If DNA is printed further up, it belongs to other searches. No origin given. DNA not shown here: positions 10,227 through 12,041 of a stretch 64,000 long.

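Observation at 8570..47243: Complete temperate T7-like prophage (ssRNAP-encoding Autographiviridae type), integrated in tRNA-Val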

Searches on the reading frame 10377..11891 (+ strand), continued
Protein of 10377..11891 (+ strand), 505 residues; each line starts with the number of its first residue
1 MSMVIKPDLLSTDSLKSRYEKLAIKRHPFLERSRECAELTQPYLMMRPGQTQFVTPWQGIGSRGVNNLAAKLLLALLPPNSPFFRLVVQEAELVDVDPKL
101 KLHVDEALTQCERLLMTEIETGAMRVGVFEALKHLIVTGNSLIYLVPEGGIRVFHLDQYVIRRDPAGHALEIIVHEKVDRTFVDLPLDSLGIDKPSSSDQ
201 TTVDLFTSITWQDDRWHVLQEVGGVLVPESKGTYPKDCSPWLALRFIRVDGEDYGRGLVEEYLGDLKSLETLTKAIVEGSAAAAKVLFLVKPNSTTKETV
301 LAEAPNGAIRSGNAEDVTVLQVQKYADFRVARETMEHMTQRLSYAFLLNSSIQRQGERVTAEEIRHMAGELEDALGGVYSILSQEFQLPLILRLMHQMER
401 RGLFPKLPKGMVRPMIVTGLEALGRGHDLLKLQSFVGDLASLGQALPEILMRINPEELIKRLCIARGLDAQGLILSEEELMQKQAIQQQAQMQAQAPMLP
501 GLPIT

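Call 84: find_encoding_contigs(protein=P0336, flank=10000, max_places=2)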
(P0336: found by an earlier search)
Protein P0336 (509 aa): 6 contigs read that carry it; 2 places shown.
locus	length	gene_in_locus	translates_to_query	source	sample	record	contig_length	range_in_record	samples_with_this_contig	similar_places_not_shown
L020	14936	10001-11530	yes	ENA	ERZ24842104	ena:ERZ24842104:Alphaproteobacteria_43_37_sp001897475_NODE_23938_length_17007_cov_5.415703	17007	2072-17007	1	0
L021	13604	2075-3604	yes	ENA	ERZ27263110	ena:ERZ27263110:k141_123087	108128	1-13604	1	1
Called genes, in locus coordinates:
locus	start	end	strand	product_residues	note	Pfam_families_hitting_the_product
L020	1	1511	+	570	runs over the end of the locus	PF03906:Phage_T7_tail (weak)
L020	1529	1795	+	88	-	-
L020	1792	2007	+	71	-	PF11123:DNA_Packaging_2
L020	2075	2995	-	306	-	PF12784:PDDEXK_2, PF27070:HTH_Rpn_C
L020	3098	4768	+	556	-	PF22530:Terminase-T7_RNaseH-like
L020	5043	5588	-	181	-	-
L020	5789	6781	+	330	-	-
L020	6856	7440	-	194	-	PF00589:Phage_integrase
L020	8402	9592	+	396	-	PF13356:Arm-DNA-bind_3, PF22022:Phage_int_M, PF00589:Phage_integrase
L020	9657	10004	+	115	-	-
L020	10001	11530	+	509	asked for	PF12236:Head-tail_con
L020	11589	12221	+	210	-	PF05396:Phage_T7_Capsid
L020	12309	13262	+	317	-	PF19821:Phage_capsid_2, PF21703:Gp10A-like, PF25209:Phage_capsid_4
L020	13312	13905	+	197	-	PF17212:Tube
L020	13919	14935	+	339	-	?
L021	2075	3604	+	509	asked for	PF12236:Head-tail_con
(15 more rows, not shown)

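Call 88: find_encoding_contigs(protein=P0337, flank=10000, max_places=2)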
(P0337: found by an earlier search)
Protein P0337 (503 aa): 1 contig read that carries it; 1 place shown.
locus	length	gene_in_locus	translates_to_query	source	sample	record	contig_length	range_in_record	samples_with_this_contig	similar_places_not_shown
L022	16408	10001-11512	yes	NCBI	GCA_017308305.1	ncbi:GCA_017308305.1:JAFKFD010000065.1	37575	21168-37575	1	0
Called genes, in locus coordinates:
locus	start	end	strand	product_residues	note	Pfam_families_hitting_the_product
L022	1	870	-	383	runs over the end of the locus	PF00266:Aminotran_5, PF01212:Beta_elim_lyase (weak)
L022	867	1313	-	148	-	PF02082:Rrf2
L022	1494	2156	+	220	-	PF02129:Peptidase_S15, PF00561:Abhydrolase_1, PF12697:Abhydrolase_6 (faint), PF12146:Hydrolase_4, PF01738:DLH (weak), PF00326:Peptidase_S9 (weak)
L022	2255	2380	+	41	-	PF00444:Ribosomal_L36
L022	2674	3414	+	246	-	-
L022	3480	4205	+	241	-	-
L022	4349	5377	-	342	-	PF01734:Patatin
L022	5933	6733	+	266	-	-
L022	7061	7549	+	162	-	PF13274:SocA_Panacea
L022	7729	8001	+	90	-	-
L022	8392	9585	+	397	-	PF13356:Arm-DNA-bind_3, PF22022:Phage_int_M (weak), PF00589:Phage_integrase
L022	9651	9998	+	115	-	-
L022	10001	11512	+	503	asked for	PF12236:Head-tail_con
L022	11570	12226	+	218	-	PF05396:Phage_T7_Capsid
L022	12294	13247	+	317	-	PF19821:Phage_capsid_2, PF21703:Gp10A-like, PF25209:Phage_capsid_4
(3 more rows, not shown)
